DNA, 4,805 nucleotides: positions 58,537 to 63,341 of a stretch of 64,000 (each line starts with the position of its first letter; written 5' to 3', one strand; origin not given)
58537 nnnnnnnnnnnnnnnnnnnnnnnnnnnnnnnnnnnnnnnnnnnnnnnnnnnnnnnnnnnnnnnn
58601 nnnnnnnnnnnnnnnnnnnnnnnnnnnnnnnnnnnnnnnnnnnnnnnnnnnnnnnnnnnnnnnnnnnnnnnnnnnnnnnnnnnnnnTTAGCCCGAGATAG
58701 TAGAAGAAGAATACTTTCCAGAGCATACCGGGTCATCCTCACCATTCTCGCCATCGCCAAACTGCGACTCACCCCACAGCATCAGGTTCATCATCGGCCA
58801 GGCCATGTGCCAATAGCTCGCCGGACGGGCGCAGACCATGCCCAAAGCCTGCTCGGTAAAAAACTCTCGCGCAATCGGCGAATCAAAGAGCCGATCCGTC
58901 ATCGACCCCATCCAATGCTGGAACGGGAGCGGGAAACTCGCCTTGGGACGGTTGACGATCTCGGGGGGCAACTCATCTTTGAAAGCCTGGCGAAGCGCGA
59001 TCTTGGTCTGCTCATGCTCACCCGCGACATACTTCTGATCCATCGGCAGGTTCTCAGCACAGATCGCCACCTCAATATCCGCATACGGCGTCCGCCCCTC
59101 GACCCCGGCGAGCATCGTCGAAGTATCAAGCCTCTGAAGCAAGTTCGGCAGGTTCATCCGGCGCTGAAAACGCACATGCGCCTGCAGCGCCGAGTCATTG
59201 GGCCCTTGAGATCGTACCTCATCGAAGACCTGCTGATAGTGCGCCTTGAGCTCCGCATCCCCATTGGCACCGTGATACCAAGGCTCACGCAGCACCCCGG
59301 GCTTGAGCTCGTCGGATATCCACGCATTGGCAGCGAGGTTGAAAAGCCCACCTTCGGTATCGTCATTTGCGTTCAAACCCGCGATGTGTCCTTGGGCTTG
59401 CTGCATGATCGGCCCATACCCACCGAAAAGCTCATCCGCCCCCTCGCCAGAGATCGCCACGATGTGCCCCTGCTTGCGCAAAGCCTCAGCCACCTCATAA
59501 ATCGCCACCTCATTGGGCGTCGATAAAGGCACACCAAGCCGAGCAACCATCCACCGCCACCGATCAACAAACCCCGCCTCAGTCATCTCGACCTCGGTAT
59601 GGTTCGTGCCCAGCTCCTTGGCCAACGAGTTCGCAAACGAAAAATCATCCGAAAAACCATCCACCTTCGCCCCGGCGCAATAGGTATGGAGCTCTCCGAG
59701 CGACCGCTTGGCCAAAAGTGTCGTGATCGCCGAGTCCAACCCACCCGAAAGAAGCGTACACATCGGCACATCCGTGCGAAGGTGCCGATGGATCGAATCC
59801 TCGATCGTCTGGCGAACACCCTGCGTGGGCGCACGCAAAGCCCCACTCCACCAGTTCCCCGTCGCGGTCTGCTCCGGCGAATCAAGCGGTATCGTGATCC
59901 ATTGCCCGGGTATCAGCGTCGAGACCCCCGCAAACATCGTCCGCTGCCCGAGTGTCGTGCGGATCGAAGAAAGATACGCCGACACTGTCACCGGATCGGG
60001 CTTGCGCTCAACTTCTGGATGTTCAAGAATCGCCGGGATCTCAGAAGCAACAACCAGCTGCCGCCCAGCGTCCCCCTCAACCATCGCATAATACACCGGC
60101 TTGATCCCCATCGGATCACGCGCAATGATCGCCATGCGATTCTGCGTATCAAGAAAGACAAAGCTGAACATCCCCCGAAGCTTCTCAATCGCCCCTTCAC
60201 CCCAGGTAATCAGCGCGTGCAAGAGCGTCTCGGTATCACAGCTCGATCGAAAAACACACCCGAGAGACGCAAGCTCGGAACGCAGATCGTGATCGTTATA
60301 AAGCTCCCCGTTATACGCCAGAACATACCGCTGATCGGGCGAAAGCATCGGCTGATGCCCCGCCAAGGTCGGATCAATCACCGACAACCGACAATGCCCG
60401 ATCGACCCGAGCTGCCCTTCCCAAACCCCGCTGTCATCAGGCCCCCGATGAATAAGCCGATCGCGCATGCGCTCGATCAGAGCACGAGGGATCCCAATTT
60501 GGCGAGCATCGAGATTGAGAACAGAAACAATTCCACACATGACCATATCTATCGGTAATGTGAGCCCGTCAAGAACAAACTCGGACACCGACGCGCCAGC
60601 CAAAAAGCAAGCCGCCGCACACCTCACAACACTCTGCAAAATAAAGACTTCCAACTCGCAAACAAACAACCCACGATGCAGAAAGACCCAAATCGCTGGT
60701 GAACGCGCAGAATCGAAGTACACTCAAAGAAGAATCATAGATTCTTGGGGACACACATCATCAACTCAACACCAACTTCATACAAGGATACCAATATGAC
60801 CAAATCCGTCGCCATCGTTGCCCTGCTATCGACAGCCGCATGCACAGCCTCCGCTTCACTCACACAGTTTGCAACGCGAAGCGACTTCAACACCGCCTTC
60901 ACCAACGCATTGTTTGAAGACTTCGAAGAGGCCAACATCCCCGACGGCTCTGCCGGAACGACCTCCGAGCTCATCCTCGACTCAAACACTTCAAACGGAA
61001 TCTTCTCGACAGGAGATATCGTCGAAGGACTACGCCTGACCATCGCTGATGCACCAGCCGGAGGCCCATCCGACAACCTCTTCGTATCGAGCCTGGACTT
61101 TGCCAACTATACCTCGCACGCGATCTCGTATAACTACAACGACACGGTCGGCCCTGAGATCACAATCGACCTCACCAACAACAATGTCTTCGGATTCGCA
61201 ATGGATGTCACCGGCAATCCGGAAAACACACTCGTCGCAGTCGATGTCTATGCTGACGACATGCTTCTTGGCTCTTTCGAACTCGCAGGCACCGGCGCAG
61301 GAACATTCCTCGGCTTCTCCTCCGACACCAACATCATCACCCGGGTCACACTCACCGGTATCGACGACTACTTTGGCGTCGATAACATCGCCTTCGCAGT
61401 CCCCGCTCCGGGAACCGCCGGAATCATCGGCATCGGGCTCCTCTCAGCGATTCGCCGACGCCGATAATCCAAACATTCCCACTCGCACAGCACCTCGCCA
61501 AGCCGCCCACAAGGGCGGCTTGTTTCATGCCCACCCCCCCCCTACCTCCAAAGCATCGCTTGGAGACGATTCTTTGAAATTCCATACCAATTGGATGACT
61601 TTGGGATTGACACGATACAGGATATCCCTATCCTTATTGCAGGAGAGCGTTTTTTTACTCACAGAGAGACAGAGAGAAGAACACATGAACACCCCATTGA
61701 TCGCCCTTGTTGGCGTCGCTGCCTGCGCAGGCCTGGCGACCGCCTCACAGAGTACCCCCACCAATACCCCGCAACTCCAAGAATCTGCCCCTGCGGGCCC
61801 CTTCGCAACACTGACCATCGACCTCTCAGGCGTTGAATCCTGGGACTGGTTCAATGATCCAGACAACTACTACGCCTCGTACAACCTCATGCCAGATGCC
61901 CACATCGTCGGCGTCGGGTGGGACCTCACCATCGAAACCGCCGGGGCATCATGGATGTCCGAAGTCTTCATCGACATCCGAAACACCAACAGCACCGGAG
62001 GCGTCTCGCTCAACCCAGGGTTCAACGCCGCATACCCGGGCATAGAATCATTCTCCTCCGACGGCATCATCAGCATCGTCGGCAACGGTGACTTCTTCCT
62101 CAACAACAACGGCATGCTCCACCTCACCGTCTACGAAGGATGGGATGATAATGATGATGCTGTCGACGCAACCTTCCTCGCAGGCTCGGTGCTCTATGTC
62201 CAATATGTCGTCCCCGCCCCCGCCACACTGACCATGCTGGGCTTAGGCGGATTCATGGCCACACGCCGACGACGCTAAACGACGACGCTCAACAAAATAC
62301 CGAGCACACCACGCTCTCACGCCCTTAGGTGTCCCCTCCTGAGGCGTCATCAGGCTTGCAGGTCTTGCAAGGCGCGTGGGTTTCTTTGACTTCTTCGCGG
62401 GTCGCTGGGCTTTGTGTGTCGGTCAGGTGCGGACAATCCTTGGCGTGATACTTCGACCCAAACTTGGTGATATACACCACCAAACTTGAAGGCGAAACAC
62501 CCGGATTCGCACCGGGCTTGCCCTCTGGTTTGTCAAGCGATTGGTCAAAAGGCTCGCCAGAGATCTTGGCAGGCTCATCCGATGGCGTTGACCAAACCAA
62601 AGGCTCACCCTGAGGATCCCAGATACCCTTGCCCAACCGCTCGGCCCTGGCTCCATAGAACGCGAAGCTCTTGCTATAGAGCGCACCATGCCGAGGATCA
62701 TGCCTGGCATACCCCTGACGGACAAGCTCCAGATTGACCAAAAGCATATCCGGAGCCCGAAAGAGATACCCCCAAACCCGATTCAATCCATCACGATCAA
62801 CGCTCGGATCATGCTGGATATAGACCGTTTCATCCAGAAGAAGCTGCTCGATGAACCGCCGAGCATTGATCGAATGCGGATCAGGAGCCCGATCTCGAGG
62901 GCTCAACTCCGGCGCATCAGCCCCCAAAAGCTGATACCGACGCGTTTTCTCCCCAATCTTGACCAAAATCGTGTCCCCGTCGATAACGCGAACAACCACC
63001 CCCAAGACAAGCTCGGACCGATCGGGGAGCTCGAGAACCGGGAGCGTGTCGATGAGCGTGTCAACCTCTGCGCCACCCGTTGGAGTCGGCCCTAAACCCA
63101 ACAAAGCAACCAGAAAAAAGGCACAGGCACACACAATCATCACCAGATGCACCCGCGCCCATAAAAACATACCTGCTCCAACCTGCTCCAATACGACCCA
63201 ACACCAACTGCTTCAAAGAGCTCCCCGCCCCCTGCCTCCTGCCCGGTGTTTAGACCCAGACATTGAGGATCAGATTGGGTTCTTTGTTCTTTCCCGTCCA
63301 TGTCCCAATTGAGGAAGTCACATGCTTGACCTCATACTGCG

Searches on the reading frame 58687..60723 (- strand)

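Call 54: search_protein_families(library=pfam, proteins=[window:58687-60723:-], max_evalue=0.00001)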
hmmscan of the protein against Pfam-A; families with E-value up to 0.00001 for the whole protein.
window:58687-60723:- (678 aa): 3 families
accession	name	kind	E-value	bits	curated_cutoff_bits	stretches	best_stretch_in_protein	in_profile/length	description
PF00733.27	Asn_synthase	-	9.4e-62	210.1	21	1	303-650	2-352/354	Asparagine synthase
PF13537.11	GATase_7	-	2e-37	128.4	25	1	110-233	1-122/123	Glutamine amidotransferase domain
PF13522.11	GATase_6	-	9.1e-35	120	27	1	95-228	1-130/130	Glutamine amidotransferase domain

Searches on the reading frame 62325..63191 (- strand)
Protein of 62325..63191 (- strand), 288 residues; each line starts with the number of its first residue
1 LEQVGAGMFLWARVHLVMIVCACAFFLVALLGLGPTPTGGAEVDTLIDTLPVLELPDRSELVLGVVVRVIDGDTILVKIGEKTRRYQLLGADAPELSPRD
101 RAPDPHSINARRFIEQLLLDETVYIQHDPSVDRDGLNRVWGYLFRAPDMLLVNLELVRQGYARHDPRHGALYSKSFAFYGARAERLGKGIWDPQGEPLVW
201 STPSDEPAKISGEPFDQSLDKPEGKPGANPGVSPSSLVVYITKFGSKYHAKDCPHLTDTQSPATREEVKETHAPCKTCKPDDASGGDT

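Call 54: search_protein_families(library=pfam, proteins=[window:62325-63191:-], max_evalue=0.00001)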
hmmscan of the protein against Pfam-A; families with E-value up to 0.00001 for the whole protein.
window:62325-63191:- (288 aa): 1 family
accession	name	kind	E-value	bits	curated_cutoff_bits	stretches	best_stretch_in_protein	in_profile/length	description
PF00565.23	SNase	-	2.9e-07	31.3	21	1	87-192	3-106/107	Staphylococcal nuclease homologue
